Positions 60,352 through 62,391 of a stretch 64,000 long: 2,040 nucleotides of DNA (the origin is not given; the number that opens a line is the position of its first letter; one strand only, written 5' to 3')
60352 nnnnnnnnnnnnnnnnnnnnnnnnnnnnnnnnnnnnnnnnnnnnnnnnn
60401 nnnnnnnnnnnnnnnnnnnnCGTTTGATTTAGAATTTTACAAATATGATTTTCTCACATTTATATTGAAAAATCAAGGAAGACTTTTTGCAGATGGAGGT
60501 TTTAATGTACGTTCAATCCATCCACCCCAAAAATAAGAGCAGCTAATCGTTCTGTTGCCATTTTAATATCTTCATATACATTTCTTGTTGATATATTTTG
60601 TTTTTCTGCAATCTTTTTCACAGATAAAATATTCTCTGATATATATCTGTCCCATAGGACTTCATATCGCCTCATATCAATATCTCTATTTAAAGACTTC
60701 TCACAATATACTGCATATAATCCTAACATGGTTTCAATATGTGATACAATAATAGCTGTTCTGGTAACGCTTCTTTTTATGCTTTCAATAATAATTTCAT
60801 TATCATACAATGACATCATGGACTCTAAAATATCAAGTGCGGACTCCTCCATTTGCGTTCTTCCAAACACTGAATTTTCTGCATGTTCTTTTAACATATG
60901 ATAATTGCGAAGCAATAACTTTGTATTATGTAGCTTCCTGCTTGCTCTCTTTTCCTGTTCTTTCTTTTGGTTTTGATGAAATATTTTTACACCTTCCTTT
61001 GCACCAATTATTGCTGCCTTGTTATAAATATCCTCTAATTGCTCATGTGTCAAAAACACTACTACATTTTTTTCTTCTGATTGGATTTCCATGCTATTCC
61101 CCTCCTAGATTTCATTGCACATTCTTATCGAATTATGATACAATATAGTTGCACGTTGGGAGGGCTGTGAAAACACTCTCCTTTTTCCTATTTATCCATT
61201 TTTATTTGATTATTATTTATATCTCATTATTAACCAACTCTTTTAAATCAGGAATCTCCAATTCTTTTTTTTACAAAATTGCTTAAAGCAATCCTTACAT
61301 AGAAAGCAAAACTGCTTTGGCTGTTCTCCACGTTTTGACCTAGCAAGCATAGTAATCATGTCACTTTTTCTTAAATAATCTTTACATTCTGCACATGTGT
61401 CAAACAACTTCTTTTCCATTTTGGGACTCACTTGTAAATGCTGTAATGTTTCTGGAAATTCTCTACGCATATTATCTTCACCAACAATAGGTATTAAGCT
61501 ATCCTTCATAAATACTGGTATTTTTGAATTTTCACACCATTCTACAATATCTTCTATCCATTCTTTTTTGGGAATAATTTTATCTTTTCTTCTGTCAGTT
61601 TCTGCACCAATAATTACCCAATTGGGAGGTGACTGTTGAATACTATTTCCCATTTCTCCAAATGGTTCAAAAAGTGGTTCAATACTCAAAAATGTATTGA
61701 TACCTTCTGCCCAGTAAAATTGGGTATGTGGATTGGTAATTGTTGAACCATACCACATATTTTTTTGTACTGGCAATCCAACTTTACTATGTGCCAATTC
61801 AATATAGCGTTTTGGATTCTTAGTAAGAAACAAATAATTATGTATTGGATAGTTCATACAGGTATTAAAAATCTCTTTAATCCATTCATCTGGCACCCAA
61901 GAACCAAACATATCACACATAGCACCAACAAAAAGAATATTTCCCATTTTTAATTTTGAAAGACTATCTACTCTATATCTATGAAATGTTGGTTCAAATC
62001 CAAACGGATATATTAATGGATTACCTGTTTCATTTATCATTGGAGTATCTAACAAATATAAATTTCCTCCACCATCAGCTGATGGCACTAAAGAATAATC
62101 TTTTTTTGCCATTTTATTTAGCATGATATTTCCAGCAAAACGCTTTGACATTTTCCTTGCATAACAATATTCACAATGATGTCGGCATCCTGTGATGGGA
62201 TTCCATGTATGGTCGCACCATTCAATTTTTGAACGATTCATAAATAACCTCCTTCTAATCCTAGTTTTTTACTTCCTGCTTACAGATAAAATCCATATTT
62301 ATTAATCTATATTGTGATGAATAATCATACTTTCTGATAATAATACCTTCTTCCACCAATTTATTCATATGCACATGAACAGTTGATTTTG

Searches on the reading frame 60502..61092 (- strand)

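Call 14: search_protein_families(library=pfam, proteins=[window:60502-61092:-], max_evalue=0.01)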
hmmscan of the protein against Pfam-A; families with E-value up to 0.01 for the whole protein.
window:60502-61092:- (196 aa): 1 family
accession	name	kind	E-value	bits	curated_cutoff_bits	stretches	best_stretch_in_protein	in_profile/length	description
PF08279.18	HTH_11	-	0.0084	16.4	25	0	153-181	14-41/55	HTH domain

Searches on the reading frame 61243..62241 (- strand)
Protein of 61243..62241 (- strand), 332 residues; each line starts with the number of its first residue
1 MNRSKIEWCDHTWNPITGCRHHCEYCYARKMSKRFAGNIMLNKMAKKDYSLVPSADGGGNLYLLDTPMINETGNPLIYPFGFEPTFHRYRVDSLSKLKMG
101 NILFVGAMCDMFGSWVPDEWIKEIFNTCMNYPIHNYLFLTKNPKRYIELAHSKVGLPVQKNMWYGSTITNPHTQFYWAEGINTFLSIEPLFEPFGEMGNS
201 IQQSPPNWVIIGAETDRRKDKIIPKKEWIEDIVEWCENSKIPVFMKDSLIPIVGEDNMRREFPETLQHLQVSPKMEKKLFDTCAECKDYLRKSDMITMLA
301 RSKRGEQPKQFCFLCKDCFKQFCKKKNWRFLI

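Call 14: search_protein_families(library=pfam, proteins=[window:61243-62241:-], max_evalue=0.01)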
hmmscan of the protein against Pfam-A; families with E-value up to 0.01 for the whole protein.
window:61243-62241:- (332 aa): 3 families
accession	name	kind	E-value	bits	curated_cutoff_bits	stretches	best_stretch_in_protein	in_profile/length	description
PF07505.17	DUF5131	-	1.6e-35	123.2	28.9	1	4-247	2-214/243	Protein of unknown function (DUF5131)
PF04055.27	Radical_SAM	-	0.00098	19.8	29.5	0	14-39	2-27/166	Radical SAM superfamily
PF13353.11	Fer4_12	-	0.0075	17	22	1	16-47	12-43/137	4Fe-4S single cluster domain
